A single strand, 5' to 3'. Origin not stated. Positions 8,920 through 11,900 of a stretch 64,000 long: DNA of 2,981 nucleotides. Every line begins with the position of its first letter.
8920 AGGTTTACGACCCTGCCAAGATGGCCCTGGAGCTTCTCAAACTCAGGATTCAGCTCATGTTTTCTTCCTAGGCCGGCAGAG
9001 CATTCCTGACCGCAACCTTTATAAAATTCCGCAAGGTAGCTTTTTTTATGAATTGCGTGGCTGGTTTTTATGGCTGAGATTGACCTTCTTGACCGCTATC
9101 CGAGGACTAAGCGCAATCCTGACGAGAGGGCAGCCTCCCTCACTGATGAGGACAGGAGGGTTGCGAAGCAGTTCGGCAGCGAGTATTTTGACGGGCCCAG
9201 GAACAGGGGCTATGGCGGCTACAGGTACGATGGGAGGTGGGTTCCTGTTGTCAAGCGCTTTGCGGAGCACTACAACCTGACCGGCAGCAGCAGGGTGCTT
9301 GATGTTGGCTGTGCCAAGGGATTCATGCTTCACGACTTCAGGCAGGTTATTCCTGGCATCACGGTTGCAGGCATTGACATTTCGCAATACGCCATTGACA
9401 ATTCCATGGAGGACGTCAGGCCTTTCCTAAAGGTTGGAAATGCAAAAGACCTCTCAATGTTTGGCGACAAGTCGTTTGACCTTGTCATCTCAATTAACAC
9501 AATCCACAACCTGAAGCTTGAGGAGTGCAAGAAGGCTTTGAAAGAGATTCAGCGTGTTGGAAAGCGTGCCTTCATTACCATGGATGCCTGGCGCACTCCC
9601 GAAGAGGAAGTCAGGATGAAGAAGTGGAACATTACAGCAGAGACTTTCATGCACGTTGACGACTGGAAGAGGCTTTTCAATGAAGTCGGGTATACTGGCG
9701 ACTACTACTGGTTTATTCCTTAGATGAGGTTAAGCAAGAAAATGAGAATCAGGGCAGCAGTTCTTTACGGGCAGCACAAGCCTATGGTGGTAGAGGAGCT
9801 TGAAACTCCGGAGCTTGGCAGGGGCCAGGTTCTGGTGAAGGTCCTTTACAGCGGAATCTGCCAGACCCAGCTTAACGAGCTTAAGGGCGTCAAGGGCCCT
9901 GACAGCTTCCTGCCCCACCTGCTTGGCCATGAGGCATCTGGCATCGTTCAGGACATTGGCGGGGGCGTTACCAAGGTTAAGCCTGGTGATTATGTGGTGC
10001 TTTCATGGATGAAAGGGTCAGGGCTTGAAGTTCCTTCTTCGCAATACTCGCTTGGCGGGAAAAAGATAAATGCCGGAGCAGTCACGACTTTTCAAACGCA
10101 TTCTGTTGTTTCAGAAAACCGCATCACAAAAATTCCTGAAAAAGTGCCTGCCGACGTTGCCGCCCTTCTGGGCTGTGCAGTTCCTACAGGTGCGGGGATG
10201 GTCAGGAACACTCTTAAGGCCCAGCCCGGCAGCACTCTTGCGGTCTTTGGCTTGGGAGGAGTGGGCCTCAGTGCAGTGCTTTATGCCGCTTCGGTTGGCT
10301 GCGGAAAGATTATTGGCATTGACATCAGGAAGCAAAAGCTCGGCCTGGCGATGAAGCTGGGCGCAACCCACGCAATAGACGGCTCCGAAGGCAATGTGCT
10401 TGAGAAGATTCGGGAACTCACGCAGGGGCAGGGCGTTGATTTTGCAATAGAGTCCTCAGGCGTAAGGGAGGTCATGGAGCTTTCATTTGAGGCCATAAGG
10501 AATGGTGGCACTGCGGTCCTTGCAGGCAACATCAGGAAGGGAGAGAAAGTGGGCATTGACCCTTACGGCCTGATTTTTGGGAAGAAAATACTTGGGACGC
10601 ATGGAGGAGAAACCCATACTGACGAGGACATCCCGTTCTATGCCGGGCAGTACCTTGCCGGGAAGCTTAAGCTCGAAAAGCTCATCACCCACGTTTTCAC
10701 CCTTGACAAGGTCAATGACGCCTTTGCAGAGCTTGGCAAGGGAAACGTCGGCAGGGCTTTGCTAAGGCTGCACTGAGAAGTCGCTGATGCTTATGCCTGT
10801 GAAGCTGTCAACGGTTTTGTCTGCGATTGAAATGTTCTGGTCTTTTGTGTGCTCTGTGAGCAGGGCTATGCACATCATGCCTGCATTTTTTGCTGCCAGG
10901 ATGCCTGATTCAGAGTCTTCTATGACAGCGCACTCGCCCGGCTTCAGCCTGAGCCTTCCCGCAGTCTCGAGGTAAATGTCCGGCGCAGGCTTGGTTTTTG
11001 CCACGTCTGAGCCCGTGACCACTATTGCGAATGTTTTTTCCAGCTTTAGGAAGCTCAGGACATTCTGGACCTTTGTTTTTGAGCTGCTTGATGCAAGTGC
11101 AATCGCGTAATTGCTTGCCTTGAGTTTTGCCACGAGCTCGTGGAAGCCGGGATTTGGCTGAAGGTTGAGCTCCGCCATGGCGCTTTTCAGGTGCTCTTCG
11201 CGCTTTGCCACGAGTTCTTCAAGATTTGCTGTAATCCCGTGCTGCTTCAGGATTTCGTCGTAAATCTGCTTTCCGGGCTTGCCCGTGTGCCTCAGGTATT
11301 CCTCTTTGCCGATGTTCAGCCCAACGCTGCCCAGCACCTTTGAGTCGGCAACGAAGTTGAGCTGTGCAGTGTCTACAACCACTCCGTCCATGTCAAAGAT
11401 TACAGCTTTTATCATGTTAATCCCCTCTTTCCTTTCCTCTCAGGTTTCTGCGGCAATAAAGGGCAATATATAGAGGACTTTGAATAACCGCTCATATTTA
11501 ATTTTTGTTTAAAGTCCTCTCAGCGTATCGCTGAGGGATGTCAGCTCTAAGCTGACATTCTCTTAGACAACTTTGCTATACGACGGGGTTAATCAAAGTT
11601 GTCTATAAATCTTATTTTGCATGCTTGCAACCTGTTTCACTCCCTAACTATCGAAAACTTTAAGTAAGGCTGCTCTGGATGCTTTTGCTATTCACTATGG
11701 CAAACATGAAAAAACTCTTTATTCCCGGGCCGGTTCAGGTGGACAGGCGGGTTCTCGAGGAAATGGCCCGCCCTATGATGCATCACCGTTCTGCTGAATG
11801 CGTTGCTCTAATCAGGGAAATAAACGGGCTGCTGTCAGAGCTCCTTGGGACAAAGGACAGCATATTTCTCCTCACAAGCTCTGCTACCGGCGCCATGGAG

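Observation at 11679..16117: Unexpected class V aminotransferase + ThrB-like GHMP kinase + C-methyltransferase + SDR block inside the glycan island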

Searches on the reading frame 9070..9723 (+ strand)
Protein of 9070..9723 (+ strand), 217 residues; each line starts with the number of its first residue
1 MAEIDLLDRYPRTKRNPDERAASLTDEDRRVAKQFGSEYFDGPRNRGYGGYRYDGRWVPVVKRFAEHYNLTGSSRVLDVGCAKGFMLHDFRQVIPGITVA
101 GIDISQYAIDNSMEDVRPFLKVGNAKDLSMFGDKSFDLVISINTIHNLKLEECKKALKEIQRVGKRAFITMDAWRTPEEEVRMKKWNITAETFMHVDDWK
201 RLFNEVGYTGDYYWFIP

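Call 3: search_protein_families(library=pfam, proteins=[window:9070-9723:+])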
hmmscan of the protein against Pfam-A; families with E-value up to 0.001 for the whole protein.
window:9070-9723:+ (217 aa): 6 families
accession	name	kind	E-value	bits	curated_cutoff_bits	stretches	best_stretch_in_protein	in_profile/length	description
PF08241.18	Methyltransf_11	-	7.6e-16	59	21.2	1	77-165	1-88/95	Methyltransferase domain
PF13847.12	Methyltransf_31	-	1.9e-14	54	27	1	73-205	4-143/145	Methyltransferase domain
PF13649.12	Methyltransf_25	-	3.5e-14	53.7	27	1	76-165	1-94/97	Methyltransferase domain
PF07021.18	MetW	-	5e-11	43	21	1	72-172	13-110/193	Methionine biosynthesis protein MetW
PF08242.18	Methyltransf_12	-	4.2e-10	40.7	30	1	77-163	1-91/98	Methyltransferase domain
PF13489.12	Methyltransf_23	-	1.2e-09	38.5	27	1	55-209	7-160/164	Methyltransferase domain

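Call 4: search_protein_families(library=ncbifam, proteins=[window:9070-9723:+])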
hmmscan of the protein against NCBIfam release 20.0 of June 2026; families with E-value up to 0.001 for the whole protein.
window:9070-9723:+ (217 aa): 18 families
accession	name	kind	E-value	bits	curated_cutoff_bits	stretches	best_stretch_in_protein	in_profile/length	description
TIGR02081.1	metW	equivalog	1.2e-12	47.8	189.5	1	72-171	13-109/194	methionine biosynthesis protein MetW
NF045667.1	MTase_DVU1556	equivalog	1e-08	34.9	155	1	61-208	11-160/213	DVU_1556 family methyltransferase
NF047649.1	MTase_UXPK_star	exception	6e-08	32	460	1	73-167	78-176/283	methyltransferase/UXPK-star double selenoprotein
NF043040.1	corrin_prot_MT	hypoth_equivalog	1.5e-07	31.1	180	1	55-163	25-138/216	corrinoid protein-associated methyltransferase CpaM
NF004452.0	PRK05785.1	equivalog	5.6e-07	29.3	207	1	61-171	42-146/228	hypothetical protein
TIGR01934.1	MenG_MenH_UbiE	subfamily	8.9e-07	28.4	158.35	1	63-166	30-135/223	ubiquinone/menaquinone biosynthesis methyltransferase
TIGR03587.1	Pse_Me-ase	hypoth_equivalog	9.7e-07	29.1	112.05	1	25-174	3-144/204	pseudaminic acid biosynthesis-associated methylase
TIGR02021.1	BchM-ChlM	equivalog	2.3e-06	27.2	158.9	1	69-170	52-153/218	magnesium protoporphyrin IX methyltransferase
NF004851.0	PRK06202.1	equivalog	3.9e-06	26.5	243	1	71-177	59-171/237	hypothetical protein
TIGR02072.1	BioC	equivalog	1.4e-05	25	184.95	1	66-166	29-126/244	malonyl-ACP O-methyltransferase BioC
NF008300.0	PRK11088.1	equivalog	1.4e-05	24.7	303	1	65-158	78-172/272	23S rRNA (guanine(745)-N(1))-methyltransferase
NF041537.1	ArsM_AhpD_UU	exception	2.5e-05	23.2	510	1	71-166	75-174/345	arsenite methyltransferase/AhpD domain selenoprotein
NF001244.0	PRK00216.1-5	equivalog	3.1e-05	23.4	216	1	67-166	43-147/236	bifunctional demethylmenaquinone methyltransferase/2-methoxy-6-polyprenyl-1,4-benzoquinol methylase UbiE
NF045825.1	FAmtase_mtf2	equivalog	4.2e-05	22.9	400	1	62-165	49-151/248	fatty-acid O-methyltransferase Mtf2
NF040539.1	AST_met_ArsM_2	exception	5.6e-05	23.1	240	1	62-164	46-155/262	putative arsinothricin biosynthesis methyltransferase ArsM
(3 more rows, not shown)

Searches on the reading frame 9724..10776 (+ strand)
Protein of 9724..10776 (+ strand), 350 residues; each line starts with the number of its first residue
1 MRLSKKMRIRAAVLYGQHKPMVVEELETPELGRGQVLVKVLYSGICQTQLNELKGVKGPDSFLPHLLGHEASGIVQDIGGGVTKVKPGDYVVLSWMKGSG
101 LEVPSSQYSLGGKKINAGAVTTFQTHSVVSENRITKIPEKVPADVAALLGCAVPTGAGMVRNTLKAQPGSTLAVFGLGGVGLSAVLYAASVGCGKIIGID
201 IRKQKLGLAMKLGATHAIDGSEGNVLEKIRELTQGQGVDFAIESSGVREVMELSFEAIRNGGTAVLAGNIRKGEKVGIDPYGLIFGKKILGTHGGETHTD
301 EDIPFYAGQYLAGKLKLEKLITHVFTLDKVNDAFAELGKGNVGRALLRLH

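Call 3: search_protein_families(library=pfam, proteins=[window:9724-10776:+])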
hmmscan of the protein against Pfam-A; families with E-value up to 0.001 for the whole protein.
window:9724-10776:+ (350 aa): 4 families
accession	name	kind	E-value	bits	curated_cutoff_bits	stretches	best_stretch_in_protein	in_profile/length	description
PF00107.32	ADH_zinc_N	-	6.6e-26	91.2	31.8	1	179-297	1-117/129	Zinc-binding dehydrogenase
PF08240.17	ADH_N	-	4.6e-16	59.4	23.5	1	32-139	1-104/104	Alcohol dehydrogenase GroES-like domain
PF16912.11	Glu_dehyd_C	-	4e-06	26.9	34.9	1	160-335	23-199/211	Glucose dehydrogenase C-terminus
PF13602.12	ADH_zinc_N_2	-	1.2e-05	26.7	27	1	212-340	1-126/134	Zinc-binding dehydrogenase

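Call 4: search_protein_families(library=ncbifam, proteins=[window:9724-10776:+])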
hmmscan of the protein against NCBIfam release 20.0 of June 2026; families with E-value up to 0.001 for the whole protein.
window:9724-10776:+ (350 aa): 23 families
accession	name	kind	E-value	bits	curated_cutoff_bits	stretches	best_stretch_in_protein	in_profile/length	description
TIGR02818.1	adh_III_F_hyde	equivalog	2.2e-62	211.2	543.95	2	105-348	121-367/368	S-(hydroxymethyl)glutathione dehydrogenase/class III alcohol dehydrogenase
TIGR03989.1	Rxyl_3153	subfamily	5.4e-62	210.2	440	2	117-346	135-367/370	NDMA-dependent alcohol dehydrogenase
TIGR03451.1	mycoS_dep_FDH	equivalog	5.2e-61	206.5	512.9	2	116-347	124-356/358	S-(hydroxymethyl)mycothiol dehydrogenase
NF041097.1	keto_inos_dh_IolM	equivalog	3.8e-36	124.6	450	2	145-346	183-386/389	scyllo-inosose 3-dehydrogenase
TIGR00692.1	tdh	equivalog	4.5e-36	124.6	458.35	1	21-347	11-338/340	L-threonine 3-dehydrogenase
NF003808.0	PRK05396.1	equivalog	5e-34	117.7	380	1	18-348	10-339/341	L-threonine 3-dehydrogenase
TIGR03366.1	HpnZ_proposed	hypoth_equivalog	8.9e-33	113.8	328.1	1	29-330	1-315/315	putative phosphonate catabolism associated alcohol dehydrogenase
NF006940.0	PRK09422.1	equivalog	1.2e-32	113.3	344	1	10-346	2-332/338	alcohol dehydrogenase AdhP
NF010344.0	PRK13771.1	subfamily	3.5e-28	98.5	349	1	10-347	2-331/334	putative alcohol dehydrogenase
NF041172.1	AcrlCoa_red_Thmprot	equivalog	7.9e-27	94.1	500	1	10-347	2-332/334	acryloyl-CoA reductase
NF007642.0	PRK10309.1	equivalog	5e-22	78.6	550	1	16-337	7-333/347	galactitol-1-phosphate 5-dehydrogenase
NF047908.1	AldhRedAhr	equivalog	1.2e-19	70.4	470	1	8-341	3-326/335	NADPH-dependent aldehyde reductase Ahr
TIGR03201.1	dearomat_had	equivalog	9.2e-19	67.7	338.65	1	17-344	7-343/349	6-hydroxycyclohex-1-ene-1-carbonyl-CoA dehydrogenase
TIGR02824.1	quinone_pig3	subfamily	3.6e-18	65.6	296.8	1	15-279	9-248/325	putative NAD(P)H quinone oxidoreductase, PIG3 family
NF008024.0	PRK10754.1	subfamily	1.9e-17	63.3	348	1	59-270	53-241/327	NADPH:quinone reductase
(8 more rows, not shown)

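Call 53: search_solved_structures(query=window:9724-10776:+, max_evalue=1e-30)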
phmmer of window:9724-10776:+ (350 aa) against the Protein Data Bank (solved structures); distinct sequences matched with E-value up to 1e-30: 70 (the best 60 are shown).
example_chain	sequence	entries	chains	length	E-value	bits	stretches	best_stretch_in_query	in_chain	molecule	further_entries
4l0q_A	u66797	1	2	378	1.2e-59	205.5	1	105-347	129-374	Alcohol dehydrogenase class-3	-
8co4_A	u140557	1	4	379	4e-59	203.8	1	105-347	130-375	Alcohol dehydrogenase class-3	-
3uko_A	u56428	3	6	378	4e-59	203.8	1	105-347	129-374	Alcohol dehydrogenase class-3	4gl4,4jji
4dl9_A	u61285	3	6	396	1.2e-58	202.2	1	105-347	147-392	Alcohol dehydrogenase class III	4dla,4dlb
8gv3_A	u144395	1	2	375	2.3e-57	198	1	98-347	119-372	Alcohol dehydrogenase class-3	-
1mc5_A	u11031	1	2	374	3e-57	197.6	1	98-346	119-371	Alcohol dehydrogenase class III chi chain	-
3qj5_A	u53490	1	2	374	3.2e-57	197.5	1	98-346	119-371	Alcohol dehydrogenase class-3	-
1m6h_A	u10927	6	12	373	3.5e-57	197.4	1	98-346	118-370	Glutathione-dependent formaldehyde dehydrogenase | alcohol dehydrogenase class III chi chain | HUMAN CHICHI ALCOHOL DEHYDROGENASE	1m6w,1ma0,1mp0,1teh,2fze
2fzw_A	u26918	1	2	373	4.6e-56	193.7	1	98-346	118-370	Alcohol dehydrogenase class III chi chain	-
7aas_A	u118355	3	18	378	1.1e-54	189.2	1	107-347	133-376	S-(hydroxymethyl)glutathione dehydrogenase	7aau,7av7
1agn_A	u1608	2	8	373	3.5e-54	187.6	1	90-347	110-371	HUMAN SIGMA ALCOHOL DEHYDROGENASE | ALCOHOL DEHYDROGENASE CLASS IV SIGMA CHAIN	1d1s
1d1t_A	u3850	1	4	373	4e-54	187.4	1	90-347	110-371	ALCOHOL DEHYDROGENASE CLASS IV SIGMA CHAIN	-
1deh_A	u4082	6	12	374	5.3e-54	186.9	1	5-346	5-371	HUMAN BETA1 ALCOHOL DEHYDROGENASE | ALCOHOL DEHYDROGENASE | CLASS I ALCOHOL DEHYDROGENASE 1, BETA SUBUNIT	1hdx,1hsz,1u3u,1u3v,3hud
1hdy_A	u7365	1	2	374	8.3e-54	186.3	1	5-346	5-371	ALCOHOL DEHYDROGENASE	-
1htb_A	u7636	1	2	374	1.4e-53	185.5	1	106-340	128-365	BETA3 ALCOHOL DEHYDROGENASE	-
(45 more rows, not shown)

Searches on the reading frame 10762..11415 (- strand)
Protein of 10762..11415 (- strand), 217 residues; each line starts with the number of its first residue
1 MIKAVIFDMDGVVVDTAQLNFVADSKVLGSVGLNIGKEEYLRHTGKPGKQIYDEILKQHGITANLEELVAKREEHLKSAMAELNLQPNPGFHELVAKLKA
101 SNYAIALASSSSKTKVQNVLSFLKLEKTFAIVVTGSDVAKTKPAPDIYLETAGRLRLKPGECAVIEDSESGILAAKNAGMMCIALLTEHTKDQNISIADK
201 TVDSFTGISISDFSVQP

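Call 3: search_protein_families(library=pfam, proteins=[window:10762-11415:-])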
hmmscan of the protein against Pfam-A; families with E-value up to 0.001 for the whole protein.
window:10762-11415:- (217 aa): 3 families
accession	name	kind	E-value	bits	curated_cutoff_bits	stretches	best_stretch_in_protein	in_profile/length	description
PF13419.12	HAD_2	-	1.9e-35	123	23.8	1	5-184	1-177/178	Haloacid dehalogenase-like hydrolase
PF00702.32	Hydrolase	-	1.3e-26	94.6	26.4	1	2-179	1-191/191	haloacid dehalogenase-like hydrolase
PF13242.12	Hydrolase_like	-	2.8e-09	37.2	22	1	142-196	4-59/75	HAD-hyrolase-like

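Call 4: search_protein_families(library=ncbifam, proteins=[window:10762-11415:-])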
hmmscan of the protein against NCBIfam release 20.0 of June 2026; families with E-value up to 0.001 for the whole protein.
window:10762-11415:- (217 aa): 36 families (the best 25 are shown)
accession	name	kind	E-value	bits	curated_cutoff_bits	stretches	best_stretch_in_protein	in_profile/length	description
TIGR02009.1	PGMB-YQAB-SF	subfamily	4.5e-40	137.8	153.35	1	2-184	1-185/186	beta-phosphoglucomutase family hydrolase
TIGR01990.1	bPGM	equivalog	6.5e-37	127.3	189.4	1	2-185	1-186/187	beta-phosphoglucomutase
NF008087.0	PRK10826.1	equivalog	2e-32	112.6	191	1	2-209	7-216/222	hexitol phosphatase HxpB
NF008000.0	PRK10725.1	equivalog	6.8e-25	88.3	215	1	3-183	6-183/188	fructose-1-phosphate/6-phosphogluconate phosphatase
NF046057.1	bifunc_MtlD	equivalog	4.4e-24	84.9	800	1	2-206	7-210/683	bifunctional mannitol-1-phosphate dehydrogenase/phosphatase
TIGR01509.1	HAD-SF-IA-v3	subfamily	4.4e-22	78.9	29.4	1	59-183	38-152/154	HAD-IA family hydrolase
NF053653.1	InDiPhoBT2121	equivalog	2e-21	76.6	245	1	2-195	1-196/216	inorganic diphosphatase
TIGR02253.1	CTE7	subfamily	5.3e-21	75.4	169.75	1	1-204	1-216/221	TIGR02253 family HAD-type hydrolase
NF009695.0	PRK13222.1-2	equivalog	2.7e-20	72.8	225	1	2-205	6-215/226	phosphoglycolate phosphatase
NF009804.0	PRK13288.1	equivalog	1.1e-18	67.5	218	1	1-183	2-179/215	pyrophosphatase PpaX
TIGR01449.2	PGP_bact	equivalog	2e-18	66.7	180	1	5-190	1-189/213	phosphoglycolate phosphatase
TIGR01454.1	AHBA_synth_RP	hypoth_equivalog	5.9e-18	65.3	246.65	1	5-197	1-186/205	AHBA synthesis associated protein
NF007854.0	PRK10563.1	equivalog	1.1e-17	64.4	211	1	2-206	4-203/221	6-phosphogluconate phosphatase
NF008610.0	PRK11587.1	equivalog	6.8e-17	61.5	282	1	3-210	4-205/219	sugar phosphatase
NF009697.0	PRK13222.1-4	equivalog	7.1e-17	61.5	327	1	2-195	7-203/232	phosphoglycolate phosphatase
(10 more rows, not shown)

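Call 52: search_solved_structures(query=window:10762-11415:-, max_evalue=1e-15)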
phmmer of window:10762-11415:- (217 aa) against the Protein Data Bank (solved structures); distinct sequences matched with E-value up to 1e-15: 23.
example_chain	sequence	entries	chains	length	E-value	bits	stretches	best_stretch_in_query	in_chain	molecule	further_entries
3kbb_A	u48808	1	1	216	1.1e-24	90.5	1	3-183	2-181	Phosphorylated carbohydrates phosphatase TM_1254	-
3nas_A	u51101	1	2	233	4.2e-23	85.3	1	2-184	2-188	beta-phosphoglucomutase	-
4uar_A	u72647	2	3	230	3.7e-21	79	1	1-207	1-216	Protein CbbY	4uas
4uat_A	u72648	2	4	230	1.9e-20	76.7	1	1-207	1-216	Protein CbbY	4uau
6hdh_A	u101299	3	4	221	8e-19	71.4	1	1-186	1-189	Beta-phosphoglucomutase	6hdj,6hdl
6hdi_A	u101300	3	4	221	1.1e-18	70.9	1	1-186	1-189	Beta-phosphoglucomutase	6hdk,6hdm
1lvh_A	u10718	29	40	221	1.3e-18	70.7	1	1-186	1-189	beta-phosphoglucomutase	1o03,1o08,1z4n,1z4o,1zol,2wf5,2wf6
5olw_A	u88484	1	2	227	1.4e-18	70.5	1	1-186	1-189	Beta-phosphoglucomutase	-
1te2_A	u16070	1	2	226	4e-18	69.1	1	2-212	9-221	2-deoxyglucose-6-P phosphatase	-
5ok0_A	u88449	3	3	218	6.3e-18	68.4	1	1-186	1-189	Beta-phosphoglucomutase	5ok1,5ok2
5ojz_A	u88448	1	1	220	6.4e-18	68.4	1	1-186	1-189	Beta-phosphoglucomutase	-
6hdf_A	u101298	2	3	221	6.5e-18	68.4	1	1-186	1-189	Beta-phosphoglucomutase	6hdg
5o6p_A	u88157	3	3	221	6.5e-18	68.4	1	1-186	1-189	Beta-phosphoglucomutase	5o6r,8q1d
6h8y_A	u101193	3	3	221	6.5e-18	68.4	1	1-186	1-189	Beta-phosphoglucomutase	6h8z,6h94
4gib_A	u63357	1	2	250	6.5e-18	68.4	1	1-196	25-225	Beta-phosphoglucomutase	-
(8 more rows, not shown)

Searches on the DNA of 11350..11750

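Call 59: search_rna_families(source=window, start=11350, end=11750, threshold=evalue, max_evalue=1)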
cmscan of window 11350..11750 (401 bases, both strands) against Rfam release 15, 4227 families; matches with E-value up to 1: 0.
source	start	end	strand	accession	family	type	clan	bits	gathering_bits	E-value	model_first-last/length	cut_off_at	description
